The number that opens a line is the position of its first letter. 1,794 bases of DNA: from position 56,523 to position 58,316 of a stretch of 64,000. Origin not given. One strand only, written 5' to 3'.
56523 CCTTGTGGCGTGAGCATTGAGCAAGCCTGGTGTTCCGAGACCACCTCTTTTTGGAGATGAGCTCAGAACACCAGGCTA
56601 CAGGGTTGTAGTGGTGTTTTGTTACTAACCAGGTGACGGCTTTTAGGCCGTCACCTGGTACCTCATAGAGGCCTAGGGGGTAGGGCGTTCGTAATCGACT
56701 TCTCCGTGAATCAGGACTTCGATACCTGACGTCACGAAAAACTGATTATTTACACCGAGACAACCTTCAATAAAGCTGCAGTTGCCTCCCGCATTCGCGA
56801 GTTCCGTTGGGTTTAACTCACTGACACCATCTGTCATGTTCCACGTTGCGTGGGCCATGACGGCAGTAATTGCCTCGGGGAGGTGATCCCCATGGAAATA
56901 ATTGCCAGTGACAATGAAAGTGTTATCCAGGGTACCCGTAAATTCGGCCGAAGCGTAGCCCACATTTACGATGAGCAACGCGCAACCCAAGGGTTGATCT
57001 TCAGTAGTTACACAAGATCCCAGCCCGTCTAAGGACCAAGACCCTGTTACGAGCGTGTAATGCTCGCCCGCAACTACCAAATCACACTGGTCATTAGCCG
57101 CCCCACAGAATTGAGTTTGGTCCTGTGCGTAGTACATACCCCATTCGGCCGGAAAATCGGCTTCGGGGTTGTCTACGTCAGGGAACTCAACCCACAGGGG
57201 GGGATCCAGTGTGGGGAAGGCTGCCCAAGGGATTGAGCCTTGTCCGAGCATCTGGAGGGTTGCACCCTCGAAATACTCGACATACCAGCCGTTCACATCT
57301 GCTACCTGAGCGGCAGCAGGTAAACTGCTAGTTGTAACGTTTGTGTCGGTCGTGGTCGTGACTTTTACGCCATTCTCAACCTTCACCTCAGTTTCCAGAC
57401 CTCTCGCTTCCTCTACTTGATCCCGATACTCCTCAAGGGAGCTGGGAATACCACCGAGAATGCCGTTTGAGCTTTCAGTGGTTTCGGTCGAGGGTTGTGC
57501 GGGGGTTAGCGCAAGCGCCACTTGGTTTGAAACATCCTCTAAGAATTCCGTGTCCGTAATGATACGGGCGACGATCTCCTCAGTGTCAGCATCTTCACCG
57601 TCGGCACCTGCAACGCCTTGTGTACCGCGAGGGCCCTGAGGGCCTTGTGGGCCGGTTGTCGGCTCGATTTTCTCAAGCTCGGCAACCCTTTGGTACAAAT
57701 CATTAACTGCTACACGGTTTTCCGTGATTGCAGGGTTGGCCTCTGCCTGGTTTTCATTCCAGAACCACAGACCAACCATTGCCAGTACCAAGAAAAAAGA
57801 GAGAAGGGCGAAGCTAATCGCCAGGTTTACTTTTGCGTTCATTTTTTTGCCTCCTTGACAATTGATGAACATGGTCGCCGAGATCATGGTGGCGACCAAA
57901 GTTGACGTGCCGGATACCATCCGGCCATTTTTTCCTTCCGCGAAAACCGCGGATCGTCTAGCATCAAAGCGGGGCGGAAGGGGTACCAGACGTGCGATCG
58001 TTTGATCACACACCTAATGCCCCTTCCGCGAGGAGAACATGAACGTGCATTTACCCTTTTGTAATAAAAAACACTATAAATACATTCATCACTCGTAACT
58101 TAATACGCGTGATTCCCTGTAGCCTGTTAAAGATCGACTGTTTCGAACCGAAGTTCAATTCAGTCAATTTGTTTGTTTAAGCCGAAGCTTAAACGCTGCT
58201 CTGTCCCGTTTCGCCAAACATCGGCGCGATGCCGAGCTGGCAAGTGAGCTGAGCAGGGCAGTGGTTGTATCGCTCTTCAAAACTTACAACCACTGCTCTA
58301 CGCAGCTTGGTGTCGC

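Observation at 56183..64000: Island of monocistronic secreted and membrane-protein genes with a shared promoter-proximal motif and a family of near-identical bidirectional terminators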

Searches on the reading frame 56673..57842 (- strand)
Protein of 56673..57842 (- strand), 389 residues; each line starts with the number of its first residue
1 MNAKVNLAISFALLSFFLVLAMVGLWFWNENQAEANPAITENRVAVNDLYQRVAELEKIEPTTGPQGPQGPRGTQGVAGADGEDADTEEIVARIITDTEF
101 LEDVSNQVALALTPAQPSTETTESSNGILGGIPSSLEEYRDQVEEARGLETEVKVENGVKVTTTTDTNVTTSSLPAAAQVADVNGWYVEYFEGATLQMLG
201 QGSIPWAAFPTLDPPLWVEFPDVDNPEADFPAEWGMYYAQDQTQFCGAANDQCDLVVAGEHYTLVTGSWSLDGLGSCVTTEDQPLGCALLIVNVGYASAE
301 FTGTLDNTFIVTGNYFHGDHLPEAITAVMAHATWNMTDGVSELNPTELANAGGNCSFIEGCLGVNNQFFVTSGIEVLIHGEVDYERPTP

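Call 16: search_protein_families(library=pfam, max_evalue=0.01, proteins=[window:56673-57842:-])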
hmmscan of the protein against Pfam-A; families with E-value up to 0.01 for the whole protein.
window:56673-57842:- (389 aa): 0 families

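Call 24: find_encoding_contigs(protein=window:56673-57842:-, flank=10000, max_places=10)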
Protein window:56673-57842:- (389 aa): 1 contig read that carries it; 1 place shown.
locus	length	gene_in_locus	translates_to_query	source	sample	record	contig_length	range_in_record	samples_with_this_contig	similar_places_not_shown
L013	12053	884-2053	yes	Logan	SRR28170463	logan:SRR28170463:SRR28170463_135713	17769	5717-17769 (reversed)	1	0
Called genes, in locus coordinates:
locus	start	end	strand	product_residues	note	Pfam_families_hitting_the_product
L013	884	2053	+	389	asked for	-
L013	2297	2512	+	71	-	-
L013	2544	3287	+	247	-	PF13641:Glyco_tranf_2_3, PF00535:Glycos_transf_2, PF10111:Glyco_tranf_2_2 (weak)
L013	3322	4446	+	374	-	-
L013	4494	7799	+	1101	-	-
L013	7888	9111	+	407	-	PF00932:LTD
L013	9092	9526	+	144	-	PF04892:VanZ-LLP1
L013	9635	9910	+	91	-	PF00216:Bac_DNA_binding, PF18291:HU-HIG (weak)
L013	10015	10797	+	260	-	PF06182:ABC2_membrane_6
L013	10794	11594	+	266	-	PF06182:ABC2_membrane_6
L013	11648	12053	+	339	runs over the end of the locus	PF00005:ABC_tran, PF13304:AAA_21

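Call 35: find_homologous_proteins(query=window:56673-57842:-)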
Query window:56673-57842:- (389 aa): 7 proteins with E <= 0.001 among 6541 candidates.
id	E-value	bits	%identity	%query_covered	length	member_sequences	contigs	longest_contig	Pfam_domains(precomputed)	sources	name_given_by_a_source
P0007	1.0e-261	886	100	100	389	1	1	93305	-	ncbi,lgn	-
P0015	5.5e-133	462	63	88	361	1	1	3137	-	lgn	-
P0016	6.7e-80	287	57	59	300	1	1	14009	-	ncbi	ncbi:MAG: PT domain-containing protein [Microgenomates group bacterium]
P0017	1.9e-79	286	61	54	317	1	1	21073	PF08239.18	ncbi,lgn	-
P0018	4.4e-62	228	51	60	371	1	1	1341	-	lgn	-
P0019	1.1e-54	204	49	53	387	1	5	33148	-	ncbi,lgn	-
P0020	1.8e-45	174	45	57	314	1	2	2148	-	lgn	-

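Call 36: find_encoding_contigs(protein=P0017, flank=10000, max_places=5)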
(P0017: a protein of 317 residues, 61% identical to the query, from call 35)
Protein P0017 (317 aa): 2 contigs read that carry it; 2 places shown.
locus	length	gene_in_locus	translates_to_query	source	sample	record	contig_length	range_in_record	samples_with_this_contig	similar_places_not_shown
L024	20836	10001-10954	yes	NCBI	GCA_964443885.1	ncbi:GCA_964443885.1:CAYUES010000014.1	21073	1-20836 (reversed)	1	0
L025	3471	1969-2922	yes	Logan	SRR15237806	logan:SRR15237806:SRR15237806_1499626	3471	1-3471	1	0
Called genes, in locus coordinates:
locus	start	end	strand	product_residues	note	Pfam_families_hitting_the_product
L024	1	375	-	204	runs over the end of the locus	?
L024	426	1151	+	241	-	PF00160:Pro_isomerase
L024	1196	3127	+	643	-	PF13196:DUF4012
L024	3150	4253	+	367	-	PF03462:PCRF, PF00472:RF-1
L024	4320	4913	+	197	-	-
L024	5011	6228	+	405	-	PF02463:SMC_N (weak), PF00005:ABC_tran, PF20720:nSTAND3 (faint), PF13304:AAA_21 (faint)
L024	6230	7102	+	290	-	PF18075:FtsX_ECD, PF02687:FtsX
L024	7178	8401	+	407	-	PF01551:Peptidase_M23 (faint)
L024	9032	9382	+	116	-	-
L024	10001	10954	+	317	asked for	PF08239:SH3_3 (weak)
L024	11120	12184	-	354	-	-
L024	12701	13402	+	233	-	-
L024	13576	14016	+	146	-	-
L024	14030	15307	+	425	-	-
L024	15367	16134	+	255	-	PF00535:Glycos_transf_2, PF10111:Glyco_tranf_2_2, PF13641:Glyco_tranf_2_3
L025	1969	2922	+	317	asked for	PF08239:SH3_3 (weak)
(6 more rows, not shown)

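Call 37: find_encoding_contigs(protein=P0019, flank=10000, max_places=6)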
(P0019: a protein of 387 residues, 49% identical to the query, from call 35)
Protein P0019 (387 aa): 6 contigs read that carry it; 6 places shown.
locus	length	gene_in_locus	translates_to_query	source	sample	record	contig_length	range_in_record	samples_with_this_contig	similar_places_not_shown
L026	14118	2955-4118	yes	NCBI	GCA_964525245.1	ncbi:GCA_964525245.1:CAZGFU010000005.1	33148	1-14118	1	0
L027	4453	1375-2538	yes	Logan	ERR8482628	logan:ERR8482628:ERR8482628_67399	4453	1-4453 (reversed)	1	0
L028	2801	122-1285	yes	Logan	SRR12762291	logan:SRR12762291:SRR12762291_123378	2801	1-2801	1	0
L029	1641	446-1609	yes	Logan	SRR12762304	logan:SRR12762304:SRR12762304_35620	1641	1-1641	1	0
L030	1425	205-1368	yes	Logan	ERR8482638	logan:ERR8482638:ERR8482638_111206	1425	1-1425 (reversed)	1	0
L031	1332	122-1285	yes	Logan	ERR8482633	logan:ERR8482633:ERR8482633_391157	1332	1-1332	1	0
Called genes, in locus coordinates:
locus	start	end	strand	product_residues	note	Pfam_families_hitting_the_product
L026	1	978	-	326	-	?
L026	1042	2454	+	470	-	-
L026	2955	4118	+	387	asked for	-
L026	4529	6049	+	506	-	-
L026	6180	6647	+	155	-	-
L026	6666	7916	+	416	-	-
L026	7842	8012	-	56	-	-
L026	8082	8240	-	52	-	-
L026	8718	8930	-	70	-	-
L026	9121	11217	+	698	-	-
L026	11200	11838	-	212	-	PF02223:Thymidylate_kin, PF13521:AAA_28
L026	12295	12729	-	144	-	PF00692:dUTPase, PF22769:DCD (weak)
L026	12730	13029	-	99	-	-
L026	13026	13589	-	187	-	PF00186:DHFR_1, PF01872:RibD_C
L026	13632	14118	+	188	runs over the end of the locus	PF01467:CTP_transf_like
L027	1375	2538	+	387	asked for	-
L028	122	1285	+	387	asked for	-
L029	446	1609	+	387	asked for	-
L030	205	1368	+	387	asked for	-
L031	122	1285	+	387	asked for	-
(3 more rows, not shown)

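Call 38: find_encoding_contigs(protein=P0015, flank=10000, max_places=5)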
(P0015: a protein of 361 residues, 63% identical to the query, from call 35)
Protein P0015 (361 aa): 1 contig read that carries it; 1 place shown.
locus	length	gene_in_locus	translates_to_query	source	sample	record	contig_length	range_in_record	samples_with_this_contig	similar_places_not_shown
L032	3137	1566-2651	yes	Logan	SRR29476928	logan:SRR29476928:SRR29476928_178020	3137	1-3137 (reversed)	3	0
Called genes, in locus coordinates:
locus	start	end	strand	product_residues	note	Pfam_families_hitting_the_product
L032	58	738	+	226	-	-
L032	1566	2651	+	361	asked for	-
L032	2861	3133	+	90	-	-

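Call 53: find_encoding_contigs(protein=P0020, flank=10000, max_places=10)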
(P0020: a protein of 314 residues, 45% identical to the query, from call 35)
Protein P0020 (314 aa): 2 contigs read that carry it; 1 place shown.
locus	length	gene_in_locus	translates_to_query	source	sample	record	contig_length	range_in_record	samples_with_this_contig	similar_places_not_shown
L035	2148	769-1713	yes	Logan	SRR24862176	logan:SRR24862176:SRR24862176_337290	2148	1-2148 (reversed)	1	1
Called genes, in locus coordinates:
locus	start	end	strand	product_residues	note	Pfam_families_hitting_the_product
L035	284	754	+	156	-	-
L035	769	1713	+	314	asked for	-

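Call 54: find_encoding_contigs(protein=P0018, flank=10000, max_places=10)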
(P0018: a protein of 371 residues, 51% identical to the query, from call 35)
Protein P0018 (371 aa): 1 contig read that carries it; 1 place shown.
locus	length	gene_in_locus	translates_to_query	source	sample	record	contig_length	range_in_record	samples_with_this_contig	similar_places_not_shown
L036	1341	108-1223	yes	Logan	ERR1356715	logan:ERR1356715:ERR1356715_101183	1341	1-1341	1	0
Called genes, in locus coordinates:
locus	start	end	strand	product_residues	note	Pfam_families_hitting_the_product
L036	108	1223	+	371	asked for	-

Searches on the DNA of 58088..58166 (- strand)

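Call 118: build_rna_model(alignment_id=A9, structure=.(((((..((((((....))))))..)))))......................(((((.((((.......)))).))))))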
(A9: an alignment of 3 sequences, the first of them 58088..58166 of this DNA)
Model R2 built from alignment A9 (3 sequences, 80 columns); structure: as given.
model positions 79; base pairs 20; branch points 1; effective number of sequences 1.08; information 0.717 bits per position. Calibrated on 0.2 Mb of random sequence (short: E-values are rough).
structure used (alignment columns):
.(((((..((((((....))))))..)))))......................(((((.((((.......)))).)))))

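Call 119: search_with_rna_model(model_id=R2, sources=[window, L011, L024, L026, L032, L039, L033, L035, L036], max_evalue=10, make_alignment=true, show_alignments=8)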
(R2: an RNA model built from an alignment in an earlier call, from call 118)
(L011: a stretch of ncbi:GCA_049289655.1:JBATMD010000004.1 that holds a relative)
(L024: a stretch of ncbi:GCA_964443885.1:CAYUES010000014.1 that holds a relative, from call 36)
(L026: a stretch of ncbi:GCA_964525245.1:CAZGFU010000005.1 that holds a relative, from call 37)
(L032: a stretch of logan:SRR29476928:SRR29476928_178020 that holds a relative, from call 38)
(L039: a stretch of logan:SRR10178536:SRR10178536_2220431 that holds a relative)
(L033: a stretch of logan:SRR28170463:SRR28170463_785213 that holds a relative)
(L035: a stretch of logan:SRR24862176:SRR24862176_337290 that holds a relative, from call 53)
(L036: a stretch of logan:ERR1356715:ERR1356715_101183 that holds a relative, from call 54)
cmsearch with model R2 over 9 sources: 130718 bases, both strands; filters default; matches with E-value up to 10: 7.
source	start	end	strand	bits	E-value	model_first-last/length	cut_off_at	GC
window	58088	58166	-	113.8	1.1e-23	1-79/79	no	0.42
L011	6139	6217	+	113.8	1.1e-23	1-79/79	no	0.42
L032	1259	1338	+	109.7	9.1e-23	1-79/79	no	0.43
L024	9675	9757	+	32.9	1.9e-05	1-79/79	no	0.36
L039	5618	5694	+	31.4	4.3e-05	1-79/79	no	0.53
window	60202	60258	-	13.2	0.55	1-79/79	no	0.58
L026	11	69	+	11.7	1.2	1-79/79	no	0.37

Alignment A10: 7 matches aligned to the model, 102 columns, each read 5' to 3' on its own strand. Consensus structure (alignment columns), stored with it:
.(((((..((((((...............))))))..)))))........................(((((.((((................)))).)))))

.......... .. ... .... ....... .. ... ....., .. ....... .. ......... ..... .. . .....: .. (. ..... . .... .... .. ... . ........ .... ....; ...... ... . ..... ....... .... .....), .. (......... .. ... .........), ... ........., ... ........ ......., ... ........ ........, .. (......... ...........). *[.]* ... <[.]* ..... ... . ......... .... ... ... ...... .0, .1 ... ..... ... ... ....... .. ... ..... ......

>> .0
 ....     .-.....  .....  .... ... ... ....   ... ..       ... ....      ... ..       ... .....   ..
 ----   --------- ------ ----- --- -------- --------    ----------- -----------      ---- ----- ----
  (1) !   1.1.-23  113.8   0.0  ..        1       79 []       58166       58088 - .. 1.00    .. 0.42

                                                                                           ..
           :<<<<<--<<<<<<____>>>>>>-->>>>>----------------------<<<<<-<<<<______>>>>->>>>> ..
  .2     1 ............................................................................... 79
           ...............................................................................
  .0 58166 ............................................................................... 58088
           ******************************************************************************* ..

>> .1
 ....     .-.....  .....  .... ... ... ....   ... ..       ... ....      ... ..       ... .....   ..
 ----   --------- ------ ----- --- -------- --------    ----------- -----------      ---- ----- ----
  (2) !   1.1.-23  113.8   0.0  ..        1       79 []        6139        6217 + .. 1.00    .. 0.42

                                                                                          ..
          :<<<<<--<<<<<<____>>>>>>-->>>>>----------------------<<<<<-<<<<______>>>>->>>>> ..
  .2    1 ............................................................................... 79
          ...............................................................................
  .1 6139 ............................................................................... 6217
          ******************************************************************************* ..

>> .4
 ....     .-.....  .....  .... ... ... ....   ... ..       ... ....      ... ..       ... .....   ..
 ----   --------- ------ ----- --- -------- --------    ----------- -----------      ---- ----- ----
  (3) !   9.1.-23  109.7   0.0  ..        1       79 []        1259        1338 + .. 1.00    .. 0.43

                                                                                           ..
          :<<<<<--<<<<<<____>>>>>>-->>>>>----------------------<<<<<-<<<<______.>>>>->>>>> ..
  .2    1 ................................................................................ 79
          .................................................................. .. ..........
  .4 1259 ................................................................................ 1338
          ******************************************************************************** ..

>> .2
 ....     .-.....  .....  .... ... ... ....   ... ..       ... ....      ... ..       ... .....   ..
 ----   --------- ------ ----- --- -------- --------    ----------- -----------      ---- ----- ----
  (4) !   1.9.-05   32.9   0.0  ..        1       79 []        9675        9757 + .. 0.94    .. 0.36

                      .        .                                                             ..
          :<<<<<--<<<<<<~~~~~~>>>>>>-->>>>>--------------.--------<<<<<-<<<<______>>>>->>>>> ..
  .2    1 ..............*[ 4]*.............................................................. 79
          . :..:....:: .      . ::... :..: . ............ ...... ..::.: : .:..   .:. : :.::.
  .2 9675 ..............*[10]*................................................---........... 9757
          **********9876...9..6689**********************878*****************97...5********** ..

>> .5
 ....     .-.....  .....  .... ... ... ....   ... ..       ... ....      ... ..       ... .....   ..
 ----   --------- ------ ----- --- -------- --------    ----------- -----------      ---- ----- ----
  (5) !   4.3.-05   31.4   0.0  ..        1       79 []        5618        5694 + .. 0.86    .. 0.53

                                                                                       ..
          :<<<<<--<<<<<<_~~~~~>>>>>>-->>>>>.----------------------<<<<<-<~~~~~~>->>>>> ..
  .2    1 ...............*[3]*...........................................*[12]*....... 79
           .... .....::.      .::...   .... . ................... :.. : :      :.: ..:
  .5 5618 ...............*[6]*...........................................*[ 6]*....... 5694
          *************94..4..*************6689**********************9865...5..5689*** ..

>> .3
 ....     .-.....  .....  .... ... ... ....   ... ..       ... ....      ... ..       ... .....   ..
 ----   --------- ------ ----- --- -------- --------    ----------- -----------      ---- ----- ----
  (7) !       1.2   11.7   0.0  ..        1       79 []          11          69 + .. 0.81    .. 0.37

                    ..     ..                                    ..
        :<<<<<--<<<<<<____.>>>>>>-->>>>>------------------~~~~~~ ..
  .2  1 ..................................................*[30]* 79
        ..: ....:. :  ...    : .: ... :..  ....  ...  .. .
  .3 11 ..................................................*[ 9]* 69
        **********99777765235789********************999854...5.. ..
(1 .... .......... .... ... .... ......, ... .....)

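Call 120: search_with_rna_model(model_id=R2, sources=[window, L024, L026, L032, L039], max_evalue=0.01, make_alignment=true)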
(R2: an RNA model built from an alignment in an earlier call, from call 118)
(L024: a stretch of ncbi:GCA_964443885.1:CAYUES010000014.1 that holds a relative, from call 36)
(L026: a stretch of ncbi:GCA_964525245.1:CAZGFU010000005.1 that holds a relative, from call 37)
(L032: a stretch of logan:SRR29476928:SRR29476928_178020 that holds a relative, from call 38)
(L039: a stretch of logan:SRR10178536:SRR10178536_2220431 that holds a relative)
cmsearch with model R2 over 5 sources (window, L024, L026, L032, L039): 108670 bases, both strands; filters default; matches with E-value up to 0.01: 4.
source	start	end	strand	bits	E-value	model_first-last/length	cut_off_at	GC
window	58088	58166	-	113.8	9e-24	1-79/79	no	0.42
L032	1259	1338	+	109.7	7.6e-23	1-79/79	no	0.43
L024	9675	9757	+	32.9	1.6e-05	1-79/79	no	0.36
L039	5618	5694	+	31.4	3.6e-05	1-79/79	no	0.53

Alignment A11: 4 matches aligned to the model, 98 columns, each read 5' to 3' on its own strand. Consensus structure (alignment columns), stored with it:
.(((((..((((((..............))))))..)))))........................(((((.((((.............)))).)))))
